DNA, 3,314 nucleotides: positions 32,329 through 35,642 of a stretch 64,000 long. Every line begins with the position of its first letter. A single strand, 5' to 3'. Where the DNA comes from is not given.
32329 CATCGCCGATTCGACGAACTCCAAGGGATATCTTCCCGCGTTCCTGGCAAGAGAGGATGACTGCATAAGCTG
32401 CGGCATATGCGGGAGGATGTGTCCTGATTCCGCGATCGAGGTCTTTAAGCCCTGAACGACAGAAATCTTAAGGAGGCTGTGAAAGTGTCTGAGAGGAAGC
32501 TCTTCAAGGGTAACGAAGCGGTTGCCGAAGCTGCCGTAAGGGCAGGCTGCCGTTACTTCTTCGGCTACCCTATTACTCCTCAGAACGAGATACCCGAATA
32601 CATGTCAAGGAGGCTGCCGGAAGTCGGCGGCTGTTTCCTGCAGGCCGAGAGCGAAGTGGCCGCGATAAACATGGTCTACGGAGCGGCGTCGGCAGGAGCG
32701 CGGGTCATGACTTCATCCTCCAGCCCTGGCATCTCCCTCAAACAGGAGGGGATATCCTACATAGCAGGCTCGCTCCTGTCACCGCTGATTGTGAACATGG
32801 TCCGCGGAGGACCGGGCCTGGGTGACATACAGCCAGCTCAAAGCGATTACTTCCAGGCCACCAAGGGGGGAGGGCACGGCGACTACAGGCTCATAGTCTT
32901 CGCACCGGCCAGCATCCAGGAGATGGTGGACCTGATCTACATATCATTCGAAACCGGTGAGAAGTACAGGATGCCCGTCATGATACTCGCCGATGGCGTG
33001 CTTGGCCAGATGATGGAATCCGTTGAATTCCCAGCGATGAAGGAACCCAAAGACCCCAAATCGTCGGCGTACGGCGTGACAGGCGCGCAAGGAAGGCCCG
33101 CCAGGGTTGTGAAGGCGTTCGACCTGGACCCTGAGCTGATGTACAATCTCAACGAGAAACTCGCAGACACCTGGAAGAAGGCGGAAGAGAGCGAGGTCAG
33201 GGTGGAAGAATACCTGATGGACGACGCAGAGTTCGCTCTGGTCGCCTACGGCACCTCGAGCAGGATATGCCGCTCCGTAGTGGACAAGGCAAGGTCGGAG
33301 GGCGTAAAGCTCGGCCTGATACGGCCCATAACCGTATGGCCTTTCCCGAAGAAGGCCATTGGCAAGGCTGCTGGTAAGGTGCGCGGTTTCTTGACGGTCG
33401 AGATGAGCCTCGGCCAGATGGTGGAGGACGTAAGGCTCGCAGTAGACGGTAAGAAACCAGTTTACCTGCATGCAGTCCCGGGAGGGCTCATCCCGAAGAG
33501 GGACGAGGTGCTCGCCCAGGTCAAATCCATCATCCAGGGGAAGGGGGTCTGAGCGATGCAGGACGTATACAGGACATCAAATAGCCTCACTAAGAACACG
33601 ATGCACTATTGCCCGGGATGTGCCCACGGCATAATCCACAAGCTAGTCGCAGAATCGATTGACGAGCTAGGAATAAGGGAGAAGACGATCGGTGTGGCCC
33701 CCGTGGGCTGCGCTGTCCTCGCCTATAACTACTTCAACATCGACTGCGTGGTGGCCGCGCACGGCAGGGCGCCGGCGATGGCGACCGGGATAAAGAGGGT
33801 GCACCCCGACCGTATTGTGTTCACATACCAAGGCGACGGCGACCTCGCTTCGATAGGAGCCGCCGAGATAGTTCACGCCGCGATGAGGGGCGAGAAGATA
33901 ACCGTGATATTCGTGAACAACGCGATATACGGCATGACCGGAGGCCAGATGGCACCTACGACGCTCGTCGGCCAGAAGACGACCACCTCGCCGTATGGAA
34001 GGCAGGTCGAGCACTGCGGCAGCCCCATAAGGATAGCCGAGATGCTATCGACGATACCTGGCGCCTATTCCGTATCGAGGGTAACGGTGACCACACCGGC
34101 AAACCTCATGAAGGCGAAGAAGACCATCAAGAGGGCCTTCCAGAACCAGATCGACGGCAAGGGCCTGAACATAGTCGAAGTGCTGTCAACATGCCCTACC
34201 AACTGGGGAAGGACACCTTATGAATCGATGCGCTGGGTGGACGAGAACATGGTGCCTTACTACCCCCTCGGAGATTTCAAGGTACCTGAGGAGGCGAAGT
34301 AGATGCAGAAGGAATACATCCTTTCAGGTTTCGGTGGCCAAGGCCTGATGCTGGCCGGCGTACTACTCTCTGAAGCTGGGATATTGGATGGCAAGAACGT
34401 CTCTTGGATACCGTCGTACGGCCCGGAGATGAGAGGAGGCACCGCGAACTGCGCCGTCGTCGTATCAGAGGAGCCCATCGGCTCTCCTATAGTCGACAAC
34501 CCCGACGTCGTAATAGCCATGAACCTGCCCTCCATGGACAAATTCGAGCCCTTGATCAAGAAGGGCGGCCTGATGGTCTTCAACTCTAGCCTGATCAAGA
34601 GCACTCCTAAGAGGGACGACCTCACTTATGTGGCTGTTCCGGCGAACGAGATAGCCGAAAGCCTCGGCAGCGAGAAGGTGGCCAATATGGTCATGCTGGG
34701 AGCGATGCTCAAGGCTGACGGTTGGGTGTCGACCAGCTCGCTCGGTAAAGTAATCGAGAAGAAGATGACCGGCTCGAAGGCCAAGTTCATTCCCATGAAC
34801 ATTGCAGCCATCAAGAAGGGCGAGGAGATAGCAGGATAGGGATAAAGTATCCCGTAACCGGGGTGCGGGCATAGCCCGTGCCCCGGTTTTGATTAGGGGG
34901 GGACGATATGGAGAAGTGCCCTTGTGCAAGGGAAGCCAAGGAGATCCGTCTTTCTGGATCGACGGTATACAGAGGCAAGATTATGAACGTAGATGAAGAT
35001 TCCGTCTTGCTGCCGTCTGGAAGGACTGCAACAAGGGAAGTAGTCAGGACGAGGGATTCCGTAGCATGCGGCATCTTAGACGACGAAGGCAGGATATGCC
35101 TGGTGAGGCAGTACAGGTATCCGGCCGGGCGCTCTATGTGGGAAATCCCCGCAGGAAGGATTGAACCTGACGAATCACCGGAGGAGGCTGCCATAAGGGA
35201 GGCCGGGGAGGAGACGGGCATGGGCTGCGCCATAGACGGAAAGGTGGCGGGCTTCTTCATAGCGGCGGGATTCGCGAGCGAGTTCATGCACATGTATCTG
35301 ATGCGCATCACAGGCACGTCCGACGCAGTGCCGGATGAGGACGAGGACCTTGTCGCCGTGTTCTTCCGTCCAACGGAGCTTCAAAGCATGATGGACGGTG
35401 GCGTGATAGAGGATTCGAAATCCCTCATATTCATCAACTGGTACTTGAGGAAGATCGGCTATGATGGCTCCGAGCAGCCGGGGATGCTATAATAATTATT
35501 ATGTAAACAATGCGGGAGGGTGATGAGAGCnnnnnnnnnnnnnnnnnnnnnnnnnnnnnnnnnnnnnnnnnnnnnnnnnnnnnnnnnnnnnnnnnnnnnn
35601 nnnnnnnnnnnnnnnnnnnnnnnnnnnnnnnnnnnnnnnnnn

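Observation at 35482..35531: A third dif-like site lies on the xerD promoter, at a break from Bacillus gene order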

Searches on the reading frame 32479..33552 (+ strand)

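Call 10: search_protein_families(library=ncbifam, proteins=[window:32479-33552:+])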
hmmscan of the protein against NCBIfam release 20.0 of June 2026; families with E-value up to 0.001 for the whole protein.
window:32479-33552:+ (357 aa): 13 families
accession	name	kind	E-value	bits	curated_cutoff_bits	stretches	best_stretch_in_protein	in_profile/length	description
NF005507.0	PRK07119.1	subfamily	3e-160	532.8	399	1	5-353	3-350/352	3-methyl-2-oxobutanoate dehydrogenase subunit VorB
NF006412.0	PRK08659.1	equivalog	1.8e-91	307.1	411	2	4-189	3-188/378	2-oxoacid:acceptor oxidoreductase subunit alpha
NF007206.0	PRK09627.1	equivalog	5.8e-66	223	579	2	10-191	7-188/375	2-oxoglutarate synthase subunit alpha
TIGR03710.1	OAFO_sf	subfamily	7.5e-64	216.3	482.75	2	4-192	191-379/561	2-oxoacid:acceptor oxidoreductase subunit alpha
NF041170.1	Oxoac_fdxalpha_Archa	equivalog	5.6e-37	127.4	800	2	7-189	236-429/636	2-oxoacid:ferredoxin oxidoreductase subunit alpha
NF040682.1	PorA_Arch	equivalog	2.3e-32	112.4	550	1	5-304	2-315/387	pyruvate synthase subunit PorA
NF006233.0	PRK08367.1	equivalog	1.2e-26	93.5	625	1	6-310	4-324/394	pyruvate ferredoxin oxidoreductase subunit alpha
NF007201.0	PRK09622.1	equivalog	1.4e-26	93.3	590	2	2-176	6-178/405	2-oxoacid:ferredoxin oxidoreductase subunit alpha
NF045764.1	PhenlGlyoxDHPadG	equivalog_domain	1.5e-24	86.2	700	2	241-311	259-329/398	NADH-dependent phenylglyoxylate dehydrogenase subunit alpha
NF006232.0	PRK08366.1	equivalog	1.8e-21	76.2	646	1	6-310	7-326/394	2-ketoisovalerate ferredoxin oxidoreductase subunit alpha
TIGR03336.1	IOR_alpha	equivalog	3.3e-19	68.6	650.9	1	6-344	2-323/595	indolepyruvate ferredoxin oxidoreductase subunit alpha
NF045791.1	OxalOxredalpha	equivalog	5.6e-19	68.4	500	2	5-165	3-159/395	oxalate oxidoreductase subunit alpha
TIGR02176.1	pyruv_ox_red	equivalog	1.3e-06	26.6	911.35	0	9-174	4-170/1167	pyruvate:ferredoxin (flavodoxin) oxidoreductase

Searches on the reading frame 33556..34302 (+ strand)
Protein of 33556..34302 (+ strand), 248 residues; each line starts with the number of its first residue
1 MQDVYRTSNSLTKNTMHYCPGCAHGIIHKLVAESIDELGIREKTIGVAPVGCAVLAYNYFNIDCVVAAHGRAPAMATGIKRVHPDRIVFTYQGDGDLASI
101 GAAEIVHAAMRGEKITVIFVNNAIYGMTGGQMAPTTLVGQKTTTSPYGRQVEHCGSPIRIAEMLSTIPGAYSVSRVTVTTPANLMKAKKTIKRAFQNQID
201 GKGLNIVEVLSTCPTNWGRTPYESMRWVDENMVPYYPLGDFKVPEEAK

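Call 10: search_protein_families(library=ncbifam, proteins=[window:33556-34302:+])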
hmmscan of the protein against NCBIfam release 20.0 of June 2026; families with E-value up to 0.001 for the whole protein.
window:33556-34302:+ (248 aa): 16 families
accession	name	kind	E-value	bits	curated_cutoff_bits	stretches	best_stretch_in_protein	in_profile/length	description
NF008820.0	PRK11866.1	equivalog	1e-35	123.5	402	1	13-223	12-211/287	2-oxoacid ferredoxin oxidoreductase subunit beta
NF007207.0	PRK09628.1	equivalog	3.6e-35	121.9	364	1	13-233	13-227/277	2-oxoglutarate ferredoxin oxidoreductase subunit beta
TIGR02177.1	PorB_KorB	subfamily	7.3e-34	117.6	261.9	1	17-215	2-189/286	2-oxoacid:acceptor oxidoreductase, beta subunit, pyruvate/2-ketoisovalerate family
NF041171.1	Oxoac_fdxbeta_Archa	equivalog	3e-31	108.8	423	1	16-215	3-191/296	2-oxoacid:ferredoxin oxidoreductase subunit beta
NF008821.0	PRK11869.1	equivalog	3.8e-31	108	438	1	11-231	9-215/286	2-oxoacid ferredoxin oxidoreductase subunit beta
NF008819.1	PRK11865.1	equivalog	2.3e-20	73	405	1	16-224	18-223/300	pyruvate synthase subunit PorB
NF008818.0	PRK11864.1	subfamily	1.6e-15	57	405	1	18-222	20-217/300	3-methyl-2-oxobutanoate dehydrogenase subunit beta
NF045766.1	PhenlGlyoxDHPadI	equivalog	4.1e-11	42.3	700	1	19-220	159-361/443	NADH-dependent phenylglyoxylate dehydrogenase subunit beta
TIGR03336.1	IOR_alpha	equivalog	1.3e-10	40.3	650.9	1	9-197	349-519/595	indolepyruvate ferredoxin oxidoreductase subunit alpha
NF045792.1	OxalOxredbeta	equivalog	4.3e-09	35.8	590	1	18-218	23-230/311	oxalate oxidoreductase subunit beta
NF004813.0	PRK06163.1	equivalog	4e-07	29.9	240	1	68-136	58-126/202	hypothetical protein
TIGR03846.1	sulfopy_beta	equivalog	1.2e-06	28.6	221.5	1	68-139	43-115/182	sulfopyruvate decarboxylase subunit beta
NF006052.0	PRK08199.1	subfamily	7.4e-05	21.2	539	1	75-126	423-473/559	thiamine pyrophosphate protein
TIGR04377.1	myo_inos_iolD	equivalog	0.00014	20.7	715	1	75-192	448-562/616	3D-(3,5/4)-trihydroxycyclohexane-1,2-dione acylhydrolase (decyclizing)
TIGR03297.1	Ppyr-DeCO2ase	equivalog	0.00034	19.7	312.5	1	66-135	219-290/360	phosphonopyruvate decarboxylase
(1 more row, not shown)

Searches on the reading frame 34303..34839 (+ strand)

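Call 10: search_protein_families(library=ncbifam, proteins=[window:34303-34839:+])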
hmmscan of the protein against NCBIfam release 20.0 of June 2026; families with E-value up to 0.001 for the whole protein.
window:34303-34839:+ (178 aa): 22 families
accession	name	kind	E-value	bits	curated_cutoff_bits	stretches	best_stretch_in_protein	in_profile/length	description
NF006323.0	PRK08537.1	equivalog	5.3e-37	126.9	235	1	1-176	1-177/181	2-oxoacid:ferredoxin oxidoreductase subunit gamma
TIGR02175.1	PorC_KorC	subfamily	3.6e-23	82.2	81.1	1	6-173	5-171/177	2-oxoacid:acceptor oxidoreductase, gamma subunit, pyruvate/2-ketoisovalerate family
TIGR03710.1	OAFO_sf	subfamily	7e-23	81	482.75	1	7-176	6-172/561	2-oxoacid:acceptor oxidoreductase subunit alpha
NF006211.0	PRK08338.1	equivalog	9.4e-22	77.3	239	1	7-176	5-167/170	2-oxoacid:ferredoxin oxidoreductase subunit gamma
NF004916.0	PRK06274.1-2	equivalog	1.2e-17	64.6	227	1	1-175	1-174/178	indolepyruvate oxidoreductase subunit beta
NF005325.0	PRK06853.1-5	equivalog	3.4e-17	62.8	230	2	3-102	4-104/192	indolepyruvate oxidoreductase subunit beta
NF005324.0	PRK06853.1-4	equivalog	5e-17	62.4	222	1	1-177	1-189/196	indolepyruvate oxidoreductase subunit beta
NF040683.1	PorC_Meth_Thtga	equivalog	5.9e-17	62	270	1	6-173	5-169/177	pyruvate synthase subunit PorC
NF045762.1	PhenlGlyoxDHPadE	equivalog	1.6e-16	60.7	300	1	5-173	4-175/187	NADH-dependent phenylglyoxylate dehydrogenase subunit gamma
NF005322.0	PRK06853.1-2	equivalog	2e-15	57.1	237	2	5-99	8-103/197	indolepyruvate oxidoreductase subunit beta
NF006321.0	PRK08534.1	equivalog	2.5e-15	56.6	225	1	4-172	3-172/181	pyruvate ferredoxin oxidoreductase subunit gamma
NF006275.0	PRK08441.1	equivalog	2.4e-13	50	216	1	3-132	3-131/185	2-oxoglutarate-acceptor oxidoreductase subunit OorC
NF005323.0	PRK06853.1-3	equivalog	5.9e-13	49.2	238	2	5-99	9-103/197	indolepyruvate oxidoreductase subunit beta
NF010632.0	PRK14029.1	equivalog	1.3e-11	44.5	335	1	7-158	6-164/185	pyruvate/ketoisovalerate ferredoxin oxidoreductase subunit gamma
TIGR03334.1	IOR_beta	equivalog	3.6e-11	43.4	205.8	1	6-174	4-188/189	indolepyruvate ferredoxin oxidoreductase subunit beta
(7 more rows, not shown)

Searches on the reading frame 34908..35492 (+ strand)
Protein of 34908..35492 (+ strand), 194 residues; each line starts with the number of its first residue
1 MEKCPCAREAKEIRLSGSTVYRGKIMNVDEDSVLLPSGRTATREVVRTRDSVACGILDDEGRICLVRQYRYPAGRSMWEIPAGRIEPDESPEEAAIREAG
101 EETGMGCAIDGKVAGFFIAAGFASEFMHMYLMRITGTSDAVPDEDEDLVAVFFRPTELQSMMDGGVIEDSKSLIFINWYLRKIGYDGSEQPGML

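Call 10: search_protein_families(library=ncbifam, proteins=[window:34908-35492:+])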
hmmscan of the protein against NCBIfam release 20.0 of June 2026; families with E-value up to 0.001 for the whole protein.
window:34908-35492:+ (194 aa): 14 families
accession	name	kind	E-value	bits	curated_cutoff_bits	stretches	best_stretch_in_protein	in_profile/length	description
NF041652.1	Nud_hyd_Dein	equivalog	6.5e-11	42.7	200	1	51-108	15-75/152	Nudix hydrolase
NF008736.0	PRK11762.1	equivalog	9.8e-11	41.5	169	1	18-173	14-171/186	ADP compounds hydrolase NudE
TIGR00052.1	TIGR00052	subfamily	5.8e-10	39.1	79.55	1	41-179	36-186/188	nudix-type nucleoside diphosphatase, YffH/AdpP family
NF006530.0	PRK08999.1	equivalog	4.3e-08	32.6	245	1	52-106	8-63/315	Nudix family hydrolase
NF001938.0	PRK00714.1-5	equivalog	1.1e-07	31.4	116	1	42-106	6-75/172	RNA pyrophosphohydrolase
NF007834.0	PRK10546.1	equivalog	1.8e-07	31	156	1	52-115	6-69/135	pyrimidine (deoxy)nucleoside triphosphate diphosphatase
NF008003.0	PRK10729.1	equivalog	4.4e-07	29.4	248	1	66-179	75-197/210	ADP-ribose diphosphatase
NF008044.0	PRK10776.1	equivalog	5.6e-07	29.5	148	1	51-106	5-61/130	8-oxo-dGTP diphosphatase MutT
NF003787.0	PRK05379.1-4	equivalog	1.4e-05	24.3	449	1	59-105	217-262/346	bifunctional nicotinamide-nucleotide adenylyltransferase/Nudix hydroxylase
NF001299.0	PRK00241.1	equivalog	1.5e-05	24.6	158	1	23-105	109-188/263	NAD(+) diphosphatase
TIGR00586.1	mutt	equivalog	1.6e-05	24.9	97.9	1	52-106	7-62/129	8-oxo-dGTP diphosphatase MutT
NF011585.0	PRK15009.1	equivalog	5.9e-05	22.8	234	1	76-178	79-183/191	GDP-mannose pyrophosphatase NudK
TIGR02705.1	nudix_YtkD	equivalog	0.00015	21.3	154.4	1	78-105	47-74/156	RNA deprotection pyrophosphohydrolase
NF001937.0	PRK00714.1-4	equivalog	0.00041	20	139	1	50-105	9-60/161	RNA pyrophosphohydrolase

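Call 72: find_encoding_contigs(protein=window:34908-35492:+, flank=4000, max_places=10)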
Protein window:34908-35492:+ (194 aa): 22 contigs read that carry it; 6 places shown.
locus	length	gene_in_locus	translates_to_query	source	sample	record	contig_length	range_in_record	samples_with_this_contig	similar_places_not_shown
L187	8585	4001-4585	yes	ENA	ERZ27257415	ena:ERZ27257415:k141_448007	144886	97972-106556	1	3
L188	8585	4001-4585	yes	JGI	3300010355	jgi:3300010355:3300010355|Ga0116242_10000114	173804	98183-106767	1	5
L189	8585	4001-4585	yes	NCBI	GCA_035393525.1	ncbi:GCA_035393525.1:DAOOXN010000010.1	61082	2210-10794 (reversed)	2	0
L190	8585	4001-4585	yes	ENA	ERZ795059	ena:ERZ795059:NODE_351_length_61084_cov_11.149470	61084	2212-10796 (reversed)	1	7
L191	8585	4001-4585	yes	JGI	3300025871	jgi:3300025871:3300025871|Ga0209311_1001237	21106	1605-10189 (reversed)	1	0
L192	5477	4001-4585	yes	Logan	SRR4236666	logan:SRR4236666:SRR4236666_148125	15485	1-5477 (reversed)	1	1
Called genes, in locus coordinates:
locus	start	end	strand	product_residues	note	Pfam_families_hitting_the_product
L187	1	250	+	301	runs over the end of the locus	PF01515:PTA_PTB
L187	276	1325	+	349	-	PF00871:Acetate_kinase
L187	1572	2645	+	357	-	PF01855:POR_N, PF02780:Transketolase_C (weak), PF17147:PFOR_II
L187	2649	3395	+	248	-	PF02775:TPP_enzyme_C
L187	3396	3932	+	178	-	PF01558:POR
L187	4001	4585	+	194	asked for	PF28549:NDPSase_N, PF00293:NUDIX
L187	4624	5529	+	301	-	PF02899:Phage_int_SAM_1, PF00589:Phage_integrase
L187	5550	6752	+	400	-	PF01676:Metalloenzyme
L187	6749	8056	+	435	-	PF02885:Glycos_trans_3N, PF00591:Glycos_transf_3, PF07831:PYNP_C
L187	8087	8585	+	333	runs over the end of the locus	PF00579:tRNA-synt_1b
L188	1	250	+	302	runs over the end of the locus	PF01515:PTA_PTB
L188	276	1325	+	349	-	PF00871:Acetate_kinase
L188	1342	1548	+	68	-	PF12797:Fer4_2 (weak), PF12837:Fer4_6 (weak), PF13237:Fer4_10 (weak), PF14697:Fer4_21 (faint), PF00037:Fer4 (weak), PF12838:Fer4_7, PF13187:Fer4_9 (weak), PF13484:Fer4_16 (faint)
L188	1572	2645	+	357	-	PF01855:POR_N, PF02780:Transketolase_C (weak), PF17147:PFOR_II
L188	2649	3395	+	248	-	PF02775:TPP_enzyme_C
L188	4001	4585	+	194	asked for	PF28549:NDPSase_N, PF00293:NUDIX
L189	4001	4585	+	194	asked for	PF28549:NDPSase_N, PF00293:NUDIX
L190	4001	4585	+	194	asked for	PF28549:NDPSase_N, PF00293:NUDIX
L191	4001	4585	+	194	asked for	PF28549:NDPSase_N, PF00293:NUDIX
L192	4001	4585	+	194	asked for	PF28549:NDPSase_N, PF00293:NUDIX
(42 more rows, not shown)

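Call 87: search_protein_families(library=pfam, max_evalue=1, proteins=[window:34908-35492:+])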
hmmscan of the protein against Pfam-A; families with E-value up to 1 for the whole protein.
window:34908-35492:+ (194 aa): 3 families
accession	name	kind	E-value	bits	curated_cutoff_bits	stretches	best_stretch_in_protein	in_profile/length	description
PF00293.34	NUDIX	-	2.6e-19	70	21.1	1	48-158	2-118/134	NUDIX domain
PF14815.12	NUDIX_4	-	0.0044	17.2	35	1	54-105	3-51/113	NUDIX domain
PF03249.20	TSA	-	0.19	10.9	27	1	113-141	78-106/545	Type specific antigen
